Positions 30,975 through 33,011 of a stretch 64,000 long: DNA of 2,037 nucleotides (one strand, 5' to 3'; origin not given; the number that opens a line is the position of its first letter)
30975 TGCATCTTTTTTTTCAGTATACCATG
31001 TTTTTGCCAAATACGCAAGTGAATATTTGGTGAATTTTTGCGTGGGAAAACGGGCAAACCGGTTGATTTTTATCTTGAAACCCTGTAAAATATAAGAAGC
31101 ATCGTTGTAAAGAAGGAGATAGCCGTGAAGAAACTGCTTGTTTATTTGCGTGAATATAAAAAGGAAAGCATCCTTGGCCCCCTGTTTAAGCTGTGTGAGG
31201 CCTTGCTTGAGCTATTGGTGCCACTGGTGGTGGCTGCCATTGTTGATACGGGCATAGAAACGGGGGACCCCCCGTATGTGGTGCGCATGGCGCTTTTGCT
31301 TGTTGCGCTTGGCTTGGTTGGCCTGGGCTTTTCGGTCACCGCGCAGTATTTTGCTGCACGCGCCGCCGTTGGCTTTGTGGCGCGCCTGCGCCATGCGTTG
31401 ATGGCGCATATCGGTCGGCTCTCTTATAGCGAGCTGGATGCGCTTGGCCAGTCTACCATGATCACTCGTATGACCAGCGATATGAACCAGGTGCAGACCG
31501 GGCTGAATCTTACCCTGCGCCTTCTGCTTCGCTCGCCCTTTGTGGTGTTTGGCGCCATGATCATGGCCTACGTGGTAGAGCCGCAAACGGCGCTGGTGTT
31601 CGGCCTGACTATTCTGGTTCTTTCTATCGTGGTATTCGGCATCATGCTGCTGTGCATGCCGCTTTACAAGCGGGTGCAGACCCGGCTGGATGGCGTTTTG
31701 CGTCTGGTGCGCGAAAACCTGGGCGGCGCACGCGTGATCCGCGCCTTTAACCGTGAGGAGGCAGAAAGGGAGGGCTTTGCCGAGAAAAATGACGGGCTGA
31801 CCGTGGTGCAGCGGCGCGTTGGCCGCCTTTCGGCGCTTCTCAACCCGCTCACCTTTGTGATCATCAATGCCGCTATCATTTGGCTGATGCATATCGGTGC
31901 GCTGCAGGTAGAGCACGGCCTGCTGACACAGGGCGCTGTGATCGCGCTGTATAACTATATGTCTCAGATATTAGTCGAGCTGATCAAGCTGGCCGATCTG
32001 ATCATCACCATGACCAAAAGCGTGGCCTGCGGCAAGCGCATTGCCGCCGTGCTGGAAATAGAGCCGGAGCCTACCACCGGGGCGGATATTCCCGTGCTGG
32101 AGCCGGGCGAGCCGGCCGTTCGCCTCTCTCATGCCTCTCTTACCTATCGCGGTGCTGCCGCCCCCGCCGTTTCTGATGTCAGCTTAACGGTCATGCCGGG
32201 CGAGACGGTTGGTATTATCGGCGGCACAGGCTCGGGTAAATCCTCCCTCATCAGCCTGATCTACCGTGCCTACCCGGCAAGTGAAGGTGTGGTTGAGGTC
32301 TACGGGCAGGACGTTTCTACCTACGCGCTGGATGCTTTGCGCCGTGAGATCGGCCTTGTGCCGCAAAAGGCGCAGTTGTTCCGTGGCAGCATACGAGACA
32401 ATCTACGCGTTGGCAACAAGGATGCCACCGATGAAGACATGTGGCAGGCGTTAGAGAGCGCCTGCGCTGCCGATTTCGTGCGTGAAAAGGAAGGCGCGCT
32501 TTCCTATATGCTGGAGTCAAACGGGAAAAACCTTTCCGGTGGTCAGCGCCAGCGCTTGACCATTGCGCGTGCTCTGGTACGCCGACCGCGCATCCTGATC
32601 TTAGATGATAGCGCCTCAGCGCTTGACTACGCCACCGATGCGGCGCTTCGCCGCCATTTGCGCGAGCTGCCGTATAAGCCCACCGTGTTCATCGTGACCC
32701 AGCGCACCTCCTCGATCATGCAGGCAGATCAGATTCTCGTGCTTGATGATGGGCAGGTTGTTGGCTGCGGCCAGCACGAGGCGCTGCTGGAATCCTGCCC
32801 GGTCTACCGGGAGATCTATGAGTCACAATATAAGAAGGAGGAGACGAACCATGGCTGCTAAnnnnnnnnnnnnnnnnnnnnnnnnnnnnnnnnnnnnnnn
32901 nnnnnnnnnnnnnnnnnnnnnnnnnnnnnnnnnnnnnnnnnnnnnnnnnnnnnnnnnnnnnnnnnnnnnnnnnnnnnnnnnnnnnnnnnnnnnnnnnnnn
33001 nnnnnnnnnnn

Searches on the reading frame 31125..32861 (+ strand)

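Call 72: search_protein_families(library=pfam, proteins=[window:31125-32861:+], max_evalue=0.0001)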
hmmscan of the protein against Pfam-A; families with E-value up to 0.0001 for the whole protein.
window:31125-32861:+ (578 aa): 4 families
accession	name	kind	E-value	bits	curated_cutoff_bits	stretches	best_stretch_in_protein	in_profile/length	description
PF00664.28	ABC_membrane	-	8.6e-42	144.1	28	1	16-283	2-271/274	ABC transporter transmembrane region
PF00005.33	ABC_tran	-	3.1e-30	106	25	1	350-496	2-135/137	ABC transporter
PF13191.12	AAA_16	-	6.9e-06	27.1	32.6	1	360-523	25-167/167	AAA ATPase domain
PF02463.25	SMC_N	-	1.1e-05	25.4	40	0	414-538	135-209/220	RecF/RecN/SMC N terminal domain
